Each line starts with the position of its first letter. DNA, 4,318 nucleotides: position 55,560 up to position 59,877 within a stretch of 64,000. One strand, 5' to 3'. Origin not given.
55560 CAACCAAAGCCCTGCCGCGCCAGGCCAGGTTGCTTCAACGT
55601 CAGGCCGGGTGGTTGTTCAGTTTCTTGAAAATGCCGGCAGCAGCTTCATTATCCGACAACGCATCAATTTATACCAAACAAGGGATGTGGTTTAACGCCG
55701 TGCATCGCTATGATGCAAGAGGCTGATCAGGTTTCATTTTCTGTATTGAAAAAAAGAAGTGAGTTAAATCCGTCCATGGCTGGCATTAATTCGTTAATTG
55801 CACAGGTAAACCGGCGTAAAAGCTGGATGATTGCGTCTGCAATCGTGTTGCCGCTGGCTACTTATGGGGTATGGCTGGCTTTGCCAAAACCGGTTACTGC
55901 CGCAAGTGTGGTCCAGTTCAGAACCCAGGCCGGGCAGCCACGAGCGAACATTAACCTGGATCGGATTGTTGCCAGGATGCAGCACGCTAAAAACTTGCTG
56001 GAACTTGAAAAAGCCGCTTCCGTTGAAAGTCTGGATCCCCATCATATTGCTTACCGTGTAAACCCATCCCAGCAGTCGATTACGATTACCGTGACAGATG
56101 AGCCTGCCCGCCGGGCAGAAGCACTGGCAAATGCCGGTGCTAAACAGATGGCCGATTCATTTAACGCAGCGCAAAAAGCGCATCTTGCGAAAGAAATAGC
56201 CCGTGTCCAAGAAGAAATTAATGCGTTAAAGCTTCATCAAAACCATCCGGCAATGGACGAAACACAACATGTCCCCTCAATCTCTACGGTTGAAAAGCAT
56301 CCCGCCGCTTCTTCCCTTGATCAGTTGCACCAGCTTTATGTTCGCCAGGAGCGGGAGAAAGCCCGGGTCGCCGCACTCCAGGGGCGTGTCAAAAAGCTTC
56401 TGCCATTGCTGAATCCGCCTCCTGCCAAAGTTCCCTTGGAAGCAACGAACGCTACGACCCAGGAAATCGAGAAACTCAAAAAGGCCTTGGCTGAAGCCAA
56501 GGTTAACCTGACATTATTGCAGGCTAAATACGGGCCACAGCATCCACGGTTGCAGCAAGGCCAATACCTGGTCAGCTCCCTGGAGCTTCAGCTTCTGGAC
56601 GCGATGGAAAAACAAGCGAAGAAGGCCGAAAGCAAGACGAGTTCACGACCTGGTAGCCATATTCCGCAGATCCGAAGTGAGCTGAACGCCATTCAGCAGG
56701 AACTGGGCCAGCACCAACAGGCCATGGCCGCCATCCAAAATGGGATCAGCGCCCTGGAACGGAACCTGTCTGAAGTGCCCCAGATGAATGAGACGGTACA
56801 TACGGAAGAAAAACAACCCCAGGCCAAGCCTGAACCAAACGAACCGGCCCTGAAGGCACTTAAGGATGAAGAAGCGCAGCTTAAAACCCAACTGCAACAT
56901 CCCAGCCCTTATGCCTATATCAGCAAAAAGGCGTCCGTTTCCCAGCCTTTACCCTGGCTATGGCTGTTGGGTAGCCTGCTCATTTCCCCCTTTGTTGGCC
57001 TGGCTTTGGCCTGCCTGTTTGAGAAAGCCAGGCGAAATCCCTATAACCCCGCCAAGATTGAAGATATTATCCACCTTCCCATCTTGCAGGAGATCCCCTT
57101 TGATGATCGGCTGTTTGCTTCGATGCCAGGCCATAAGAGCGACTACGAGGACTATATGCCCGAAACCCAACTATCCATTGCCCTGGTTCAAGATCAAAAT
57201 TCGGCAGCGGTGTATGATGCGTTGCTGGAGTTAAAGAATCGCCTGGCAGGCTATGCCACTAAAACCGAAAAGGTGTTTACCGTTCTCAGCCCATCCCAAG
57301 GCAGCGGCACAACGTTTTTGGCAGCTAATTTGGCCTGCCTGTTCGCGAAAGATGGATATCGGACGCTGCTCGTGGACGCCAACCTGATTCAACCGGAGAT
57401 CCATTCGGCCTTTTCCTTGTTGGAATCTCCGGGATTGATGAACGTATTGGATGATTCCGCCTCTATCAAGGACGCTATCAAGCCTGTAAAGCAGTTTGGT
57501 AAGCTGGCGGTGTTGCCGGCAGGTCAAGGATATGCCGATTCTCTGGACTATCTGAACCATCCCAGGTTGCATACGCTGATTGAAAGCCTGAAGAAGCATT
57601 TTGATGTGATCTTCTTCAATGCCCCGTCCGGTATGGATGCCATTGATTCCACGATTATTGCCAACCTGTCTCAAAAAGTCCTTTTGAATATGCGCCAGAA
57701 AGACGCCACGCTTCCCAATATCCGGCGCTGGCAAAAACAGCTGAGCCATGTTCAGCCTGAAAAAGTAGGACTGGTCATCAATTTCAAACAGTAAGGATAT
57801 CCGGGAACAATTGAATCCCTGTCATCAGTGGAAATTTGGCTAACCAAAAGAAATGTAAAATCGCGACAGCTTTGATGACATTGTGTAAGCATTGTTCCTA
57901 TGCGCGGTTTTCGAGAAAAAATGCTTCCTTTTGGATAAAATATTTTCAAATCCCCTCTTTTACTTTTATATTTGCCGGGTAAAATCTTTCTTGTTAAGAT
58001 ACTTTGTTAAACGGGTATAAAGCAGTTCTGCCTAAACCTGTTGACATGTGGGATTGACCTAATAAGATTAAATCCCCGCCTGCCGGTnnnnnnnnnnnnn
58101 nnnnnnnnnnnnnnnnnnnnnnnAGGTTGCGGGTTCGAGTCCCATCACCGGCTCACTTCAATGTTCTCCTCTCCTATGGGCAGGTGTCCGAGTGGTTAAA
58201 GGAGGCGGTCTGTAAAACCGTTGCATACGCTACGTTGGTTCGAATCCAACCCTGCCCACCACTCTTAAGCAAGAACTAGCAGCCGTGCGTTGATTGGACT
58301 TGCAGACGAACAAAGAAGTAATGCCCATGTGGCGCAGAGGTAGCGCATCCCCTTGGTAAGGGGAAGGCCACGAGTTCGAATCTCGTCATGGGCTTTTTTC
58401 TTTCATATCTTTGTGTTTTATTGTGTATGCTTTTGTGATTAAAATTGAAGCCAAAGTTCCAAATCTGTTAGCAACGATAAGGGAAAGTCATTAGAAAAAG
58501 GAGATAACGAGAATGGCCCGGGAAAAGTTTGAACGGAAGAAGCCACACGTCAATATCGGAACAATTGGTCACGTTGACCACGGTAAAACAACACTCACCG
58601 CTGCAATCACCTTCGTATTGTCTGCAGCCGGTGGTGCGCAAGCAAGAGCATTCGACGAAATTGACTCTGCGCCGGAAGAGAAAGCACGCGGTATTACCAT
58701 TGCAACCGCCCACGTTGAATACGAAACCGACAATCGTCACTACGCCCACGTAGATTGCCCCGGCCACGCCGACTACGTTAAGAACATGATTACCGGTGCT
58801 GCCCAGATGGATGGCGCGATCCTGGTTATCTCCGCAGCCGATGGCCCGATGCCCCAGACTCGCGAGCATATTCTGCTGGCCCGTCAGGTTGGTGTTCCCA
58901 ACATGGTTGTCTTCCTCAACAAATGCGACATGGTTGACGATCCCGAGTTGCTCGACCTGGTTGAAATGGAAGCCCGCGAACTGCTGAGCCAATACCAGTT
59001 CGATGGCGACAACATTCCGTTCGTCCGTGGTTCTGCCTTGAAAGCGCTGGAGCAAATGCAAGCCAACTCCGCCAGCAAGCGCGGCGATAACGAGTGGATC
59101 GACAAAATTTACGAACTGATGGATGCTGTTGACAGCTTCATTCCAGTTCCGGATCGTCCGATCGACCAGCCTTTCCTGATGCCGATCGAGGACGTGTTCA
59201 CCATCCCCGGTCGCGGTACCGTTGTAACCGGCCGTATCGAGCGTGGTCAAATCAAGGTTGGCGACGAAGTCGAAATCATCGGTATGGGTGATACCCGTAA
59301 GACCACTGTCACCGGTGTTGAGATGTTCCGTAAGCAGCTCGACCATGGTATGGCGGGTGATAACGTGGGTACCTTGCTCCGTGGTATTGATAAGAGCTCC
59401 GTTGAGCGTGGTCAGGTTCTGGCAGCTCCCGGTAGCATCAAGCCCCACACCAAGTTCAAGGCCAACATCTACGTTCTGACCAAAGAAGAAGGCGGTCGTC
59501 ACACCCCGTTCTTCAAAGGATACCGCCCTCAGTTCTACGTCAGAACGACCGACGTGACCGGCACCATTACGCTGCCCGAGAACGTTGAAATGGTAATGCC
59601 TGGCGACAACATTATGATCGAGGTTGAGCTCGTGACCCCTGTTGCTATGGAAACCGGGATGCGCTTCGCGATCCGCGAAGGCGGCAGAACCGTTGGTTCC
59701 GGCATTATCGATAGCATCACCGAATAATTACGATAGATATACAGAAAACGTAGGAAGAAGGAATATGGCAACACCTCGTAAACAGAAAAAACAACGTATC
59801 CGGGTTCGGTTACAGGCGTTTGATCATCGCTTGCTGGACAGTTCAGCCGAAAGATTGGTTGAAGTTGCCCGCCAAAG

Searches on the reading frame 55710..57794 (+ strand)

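Call 19: search_protein_families(library=ncbifam, proteins=[window:55710-57794:+], max_evalue=0.00001)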
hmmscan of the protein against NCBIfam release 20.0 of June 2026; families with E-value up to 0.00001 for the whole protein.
window:55710-57794:+ (694 aa): 10 families
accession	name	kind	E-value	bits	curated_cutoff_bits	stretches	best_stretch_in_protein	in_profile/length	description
TIGR03029.1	EpsG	equivalog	1.5e-29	103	313.8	1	502-691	84-273/274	chain length determinant protein tyrosine kinase EpsG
TIGR01007.1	eps_fam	subfamily_domain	1.9e-23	83.1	108.05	1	518-691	15-188/204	polysaccharide biosynthesis tyrosine autokinase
TIGR03018.1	pepcterm_TyrKin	hypoth_equivalog_domain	2.3e-23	82.6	230.65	1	500-691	10-207/207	XrtA-associated tyrosine autokinase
TIGR01005.1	eps_transp_fam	subfamily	5.1e-23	81.2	411.7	1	246-691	256-716/754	exopolysaccharide transport protein family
NF007350.0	PRK09841.1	equivalog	6.1e-14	51.1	1248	1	502-680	512-690/726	tyrosine-protein kinase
TIGR01969.1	minD_arch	subfamily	1.6e-13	50.4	201.75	1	522-691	2-168/251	cell division ATPase MinD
NF008568.0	PRK11519.1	equivalog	3e-13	48.9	1068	1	523-671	529-676/720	tyrosine-protein kinase Wzc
TIGR01968.1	minD_bact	equivalog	1.7e-10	40.7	212.9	1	521-651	2-132/261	septum site-determining protein MinD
NF047398.1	AAA_KGGVGR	domain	7.7e-07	29.6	90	1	523-672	5-183/190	KGGVGR-motif variant AAA ATPase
TIGR03815.1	CpaE_hom_Actino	equivalog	6.4e-06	25.5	154.45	0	505-661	96-253/340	septum site-determining protein Ssd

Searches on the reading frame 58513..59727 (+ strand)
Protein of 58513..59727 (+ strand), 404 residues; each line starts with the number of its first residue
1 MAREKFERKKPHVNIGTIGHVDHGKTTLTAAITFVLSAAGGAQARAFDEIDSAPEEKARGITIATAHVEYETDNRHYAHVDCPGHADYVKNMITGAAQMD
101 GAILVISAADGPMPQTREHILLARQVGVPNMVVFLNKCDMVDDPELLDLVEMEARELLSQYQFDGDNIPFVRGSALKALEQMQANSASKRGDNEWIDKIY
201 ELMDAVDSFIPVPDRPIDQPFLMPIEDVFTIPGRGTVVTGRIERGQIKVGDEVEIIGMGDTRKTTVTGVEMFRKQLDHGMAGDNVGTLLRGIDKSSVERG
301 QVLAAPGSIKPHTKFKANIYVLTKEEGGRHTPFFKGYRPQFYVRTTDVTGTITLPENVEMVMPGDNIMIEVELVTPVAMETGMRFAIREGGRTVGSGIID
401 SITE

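Call 19: search_protein_families(library=ncbifam, proteins=[window:58513-59727:+], max_evalue=0.00001)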
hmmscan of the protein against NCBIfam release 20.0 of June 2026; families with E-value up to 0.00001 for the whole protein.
window:58513-59727:+ (404 aa): 34 families (the best 25 are shown)
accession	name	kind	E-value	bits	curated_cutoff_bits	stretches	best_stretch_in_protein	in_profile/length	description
TIGR00485.1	EF-Tu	equivalog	4.8e-228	756.5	522.4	1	1-403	1-393/394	elongation factor Tu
NF009372.0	PRK12735.1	subfamily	2.8e-225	747.5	479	1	1-403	1-395/396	elongation factor Tu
NF000766.0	PRK00049.1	subfamily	8.8e-223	739.3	449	1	1-403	1-395/396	elongation factor Tu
NF009373.0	PRK12736.1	subfamily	1.4e-218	725.3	452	1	1-403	1-393/394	elongation factor Tu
NF008969.0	PRK12317.1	subfamily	5.6e-78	262.4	502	1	8-403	3-422/426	elongation factor 1-alpha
TIGR00483.1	EF-1_alpha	equivalog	1.5e-64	218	540.1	1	8-403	3-423/427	translation elongation factor EF-1 subunit alpha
TIGR00475.1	selB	equivalog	1.4e-55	189.2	242.25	1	13-391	1-326/581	selenocysteine-specific translation elongation factor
TIGR03680.1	eif2g_arch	equivalog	7e-33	114.4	514.5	1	9-388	2-391/407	translation initiation factor IF-2 subunit gamma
NF003077.0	PRK04000.1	equivalog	3.9e-32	111.9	315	1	7-388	4-395/412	translation initiation factor IF-2 subunit gamma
NF004035.0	PRK05506.1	subfamily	4e-32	111.3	715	1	50-323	79-341/632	bifunctional sulfate adenylyltransferase subunit 1/adenylylsulfate kinase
TIGR02034.1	CysN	subfamily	4.9e-32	111.5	336.1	1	51-325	56-319/406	sulfate adenylyltransferase, large subunit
TIGR01394.1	TypA_BipA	equivalog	2e-31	108.9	757.3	1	14-297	3-280/594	translational GTPase TypA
NF003478.0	PRK05124.1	equivalog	3.3e-30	105.1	590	1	51-324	83-345/475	sulfate adenylyltransferase subunit CysN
NF007583.0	PRK10218.1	equivalog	1.5e-24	86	1260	1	14-269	7-254/607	ribosome-dependent GTPase TypA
NF012153.1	tet_protect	equivalog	5.6e-23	81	775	1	13-140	1-129/614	tetracycline resistance ribosomal protection protein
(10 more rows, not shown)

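Call 38: list_cluster_members(proteins=[window:58513-59727:+, window:1425-2954:+, window:60263-60919:+, window:60923-61573:+, window:61868-62698:+, window:6087-7583:-, window:12481-12864:+, window:12517-12864:+])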
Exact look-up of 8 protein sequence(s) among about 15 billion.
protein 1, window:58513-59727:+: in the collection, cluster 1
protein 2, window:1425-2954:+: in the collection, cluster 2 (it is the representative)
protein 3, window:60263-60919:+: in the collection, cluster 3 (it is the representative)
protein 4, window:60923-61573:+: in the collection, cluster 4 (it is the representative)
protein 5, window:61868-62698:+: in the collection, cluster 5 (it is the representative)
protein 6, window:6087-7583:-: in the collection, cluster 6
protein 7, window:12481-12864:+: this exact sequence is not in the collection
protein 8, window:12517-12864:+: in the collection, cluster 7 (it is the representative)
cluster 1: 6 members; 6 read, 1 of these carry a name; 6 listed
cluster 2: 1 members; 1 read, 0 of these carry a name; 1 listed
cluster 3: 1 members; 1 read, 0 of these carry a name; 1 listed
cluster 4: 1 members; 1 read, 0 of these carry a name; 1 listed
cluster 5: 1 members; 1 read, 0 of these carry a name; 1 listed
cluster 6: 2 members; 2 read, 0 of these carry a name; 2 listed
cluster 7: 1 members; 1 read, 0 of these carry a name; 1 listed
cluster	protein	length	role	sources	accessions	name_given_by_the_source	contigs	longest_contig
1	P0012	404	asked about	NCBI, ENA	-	-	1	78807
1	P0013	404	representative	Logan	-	-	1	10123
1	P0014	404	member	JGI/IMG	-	elongation factor Tu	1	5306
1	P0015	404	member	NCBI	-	-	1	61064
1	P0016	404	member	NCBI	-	-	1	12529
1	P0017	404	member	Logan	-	-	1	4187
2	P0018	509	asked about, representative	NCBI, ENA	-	-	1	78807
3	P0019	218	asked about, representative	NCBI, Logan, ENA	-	-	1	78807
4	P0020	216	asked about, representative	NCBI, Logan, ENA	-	-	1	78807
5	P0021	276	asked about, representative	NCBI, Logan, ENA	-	-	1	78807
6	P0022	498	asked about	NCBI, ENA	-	-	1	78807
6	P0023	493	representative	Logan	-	-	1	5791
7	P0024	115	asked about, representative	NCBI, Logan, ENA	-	-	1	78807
